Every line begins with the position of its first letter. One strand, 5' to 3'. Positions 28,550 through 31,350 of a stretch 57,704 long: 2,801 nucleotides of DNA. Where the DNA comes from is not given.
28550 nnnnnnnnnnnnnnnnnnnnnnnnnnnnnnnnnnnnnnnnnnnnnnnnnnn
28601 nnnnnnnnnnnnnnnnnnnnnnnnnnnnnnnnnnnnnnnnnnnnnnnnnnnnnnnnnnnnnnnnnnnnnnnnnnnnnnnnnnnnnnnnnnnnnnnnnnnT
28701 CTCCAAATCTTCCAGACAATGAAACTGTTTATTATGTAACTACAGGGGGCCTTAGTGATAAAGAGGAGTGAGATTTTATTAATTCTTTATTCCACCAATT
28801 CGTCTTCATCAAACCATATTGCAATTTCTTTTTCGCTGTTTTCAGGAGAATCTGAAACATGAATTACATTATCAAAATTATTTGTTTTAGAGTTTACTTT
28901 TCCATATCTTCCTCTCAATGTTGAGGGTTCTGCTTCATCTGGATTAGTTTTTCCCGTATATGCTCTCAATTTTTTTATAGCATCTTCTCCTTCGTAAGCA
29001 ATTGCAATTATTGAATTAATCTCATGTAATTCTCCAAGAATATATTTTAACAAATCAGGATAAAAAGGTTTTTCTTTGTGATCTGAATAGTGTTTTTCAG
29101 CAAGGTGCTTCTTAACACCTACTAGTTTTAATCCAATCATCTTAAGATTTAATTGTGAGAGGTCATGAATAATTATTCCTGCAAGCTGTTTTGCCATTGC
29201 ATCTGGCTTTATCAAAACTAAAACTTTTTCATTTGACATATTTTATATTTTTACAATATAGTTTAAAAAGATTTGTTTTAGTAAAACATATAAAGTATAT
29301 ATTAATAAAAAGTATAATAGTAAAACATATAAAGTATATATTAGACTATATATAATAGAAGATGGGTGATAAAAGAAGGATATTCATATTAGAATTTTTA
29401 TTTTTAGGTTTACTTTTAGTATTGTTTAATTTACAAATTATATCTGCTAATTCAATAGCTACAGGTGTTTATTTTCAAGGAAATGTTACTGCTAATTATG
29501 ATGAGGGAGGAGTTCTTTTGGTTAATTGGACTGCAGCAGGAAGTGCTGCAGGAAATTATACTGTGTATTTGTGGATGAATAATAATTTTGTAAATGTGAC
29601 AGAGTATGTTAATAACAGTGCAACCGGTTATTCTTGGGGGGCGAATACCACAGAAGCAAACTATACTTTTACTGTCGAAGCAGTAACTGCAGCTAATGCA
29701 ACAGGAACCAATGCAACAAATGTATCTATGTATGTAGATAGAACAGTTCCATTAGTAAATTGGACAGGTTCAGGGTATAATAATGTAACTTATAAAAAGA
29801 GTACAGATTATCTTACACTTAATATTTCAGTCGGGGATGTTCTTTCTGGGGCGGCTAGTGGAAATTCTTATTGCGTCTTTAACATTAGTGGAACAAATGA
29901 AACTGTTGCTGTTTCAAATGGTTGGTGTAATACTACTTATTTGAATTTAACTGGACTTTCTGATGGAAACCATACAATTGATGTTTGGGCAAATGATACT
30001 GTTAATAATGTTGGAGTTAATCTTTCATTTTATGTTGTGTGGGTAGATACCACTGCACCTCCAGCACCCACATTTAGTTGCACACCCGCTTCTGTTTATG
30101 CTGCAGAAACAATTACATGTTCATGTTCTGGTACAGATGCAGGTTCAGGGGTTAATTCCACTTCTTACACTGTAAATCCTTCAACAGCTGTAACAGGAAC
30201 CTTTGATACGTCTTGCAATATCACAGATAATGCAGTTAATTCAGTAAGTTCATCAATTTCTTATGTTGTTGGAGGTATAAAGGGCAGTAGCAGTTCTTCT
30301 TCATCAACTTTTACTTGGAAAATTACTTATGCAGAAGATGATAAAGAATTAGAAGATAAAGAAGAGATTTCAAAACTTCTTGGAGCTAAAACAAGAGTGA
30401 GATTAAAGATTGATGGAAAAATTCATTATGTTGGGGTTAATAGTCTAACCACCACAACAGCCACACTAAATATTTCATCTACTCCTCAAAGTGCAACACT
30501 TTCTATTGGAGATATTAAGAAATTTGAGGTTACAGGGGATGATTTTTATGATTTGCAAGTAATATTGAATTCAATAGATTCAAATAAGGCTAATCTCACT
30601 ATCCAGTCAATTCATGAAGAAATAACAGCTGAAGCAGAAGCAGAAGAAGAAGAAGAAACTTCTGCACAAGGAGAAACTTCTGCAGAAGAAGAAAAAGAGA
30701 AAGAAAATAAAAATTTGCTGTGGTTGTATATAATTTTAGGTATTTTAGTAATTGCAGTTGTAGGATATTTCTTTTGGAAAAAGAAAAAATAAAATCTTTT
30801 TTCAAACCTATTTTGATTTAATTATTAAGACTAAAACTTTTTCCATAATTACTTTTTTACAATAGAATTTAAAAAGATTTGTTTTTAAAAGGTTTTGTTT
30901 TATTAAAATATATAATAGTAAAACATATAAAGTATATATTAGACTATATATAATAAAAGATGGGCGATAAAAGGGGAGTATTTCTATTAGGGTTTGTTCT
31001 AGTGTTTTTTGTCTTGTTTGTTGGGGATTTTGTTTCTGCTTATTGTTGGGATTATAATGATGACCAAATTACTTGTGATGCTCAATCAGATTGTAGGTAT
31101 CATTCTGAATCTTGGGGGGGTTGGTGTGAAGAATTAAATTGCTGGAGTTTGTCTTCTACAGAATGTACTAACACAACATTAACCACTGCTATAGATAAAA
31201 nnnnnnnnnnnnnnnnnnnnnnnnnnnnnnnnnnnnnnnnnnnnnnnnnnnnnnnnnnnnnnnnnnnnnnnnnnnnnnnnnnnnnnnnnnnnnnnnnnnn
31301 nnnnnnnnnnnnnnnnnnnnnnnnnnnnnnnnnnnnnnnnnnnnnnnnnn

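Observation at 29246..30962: Duplicated promoter/5' cassette in front of two different surface-protein genes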

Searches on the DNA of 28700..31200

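Call 67: search_rna_families(source=window, start=28700, end=31200, threshold=evalue, max_evalue=1)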
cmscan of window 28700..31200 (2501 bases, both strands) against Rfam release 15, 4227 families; matches with E-value up to 1: 1.
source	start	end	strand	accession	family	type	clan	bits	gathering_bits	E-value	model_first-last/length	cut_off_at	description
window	30287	30388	-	RF02706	TeloSII_ncR30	Gene; sRNA;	-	20.1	86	0.11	1-226/226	no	TeloSII non coding RNA 30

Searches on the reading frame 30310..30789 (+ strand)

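Call 45: search_protein_families(library=ncbifam, proteins=[window:30310-30789:+], max_evalue=10)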
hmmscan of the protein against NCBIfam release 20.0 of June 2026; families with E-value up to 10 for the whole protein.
seq(160 aa): 17 families
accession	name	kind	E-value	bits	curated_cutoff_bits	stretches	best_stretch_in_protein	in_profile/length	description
TIGR03503.1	TIGR03503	hypoth_equivalog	5.4e-05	22.3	305.6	1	98-160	313-373/374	TIGR03503 family protein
TIGR03927.1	T7SS_EssA_Firm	equivalog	0.0001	22.2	32.45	1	112-159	102-149/151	type VII secretion protein EssA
NF045849.1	ICE_MMCAP2_0565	equivalog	0.0014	18.3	40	1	124-150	44-70/80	Mbov_0395 family pilin-like conjugal transfer protein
NF047909.1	CellAnchorMapZStrp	equivalog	0.0021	17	700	1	88-157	116-186/474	cell division site-positioning protein MapZ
NF033483.0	PknB_PASTA_kin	equivalog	0.0026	16.9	450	1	97-157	290-355/563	Stk1 family PASTA domain-containing Ser/Thr kinase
NF039170.1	SdrH_fam_CTERM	subfamily_domain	0.0027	17.7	50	1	103-159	107-163/163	SdrH family protein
NF052263.1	retropep_RloA2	exception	0.007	15.9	250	1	34-121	23-108/170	retropepsin-like aspartic peptidase RloA2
NF045846.1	MSC0882_dom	subfamily_domain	0.0077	15.4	60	1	122-158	202-240/244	MSC_0882 family membrane protein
TIGR01167.1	LPXTG_anchor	domain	0.0095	16.6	15.9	1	139-160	12-33/34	LPXTG cell wall anchor domain-containing protein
NF052597.1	FILTED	domain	0.032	14.6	40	1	111-154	27-68/110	FILTED domain-containing surface protein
TIGR01241.2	FtsH_fam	equivalog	0.032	13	600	1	53-158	24-130/598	ATP-dependent zinc metalloprotease FtsH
NF002722.0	PRK02565.1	equivalog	0.053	13.2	57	1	137-156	18-38/48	photosystem II reaction center protein J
NF005411.0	PRK06975.1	equivalog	0.054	11.8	414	1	100-158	293-350/660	fused uroporphyrinogen-III synthase HemD/membrane protein HemX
TIGR00366.1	TIGR00366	hypoth_equivalog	0.071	12.2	575.75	1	97-158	214-270/438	TIGR00366 family protein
TIGR03349.1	IV_VI_DotU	subfamily_domain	0.14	11.9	89.95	1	94-156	142-202/211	DotU/TssL family secretion system protein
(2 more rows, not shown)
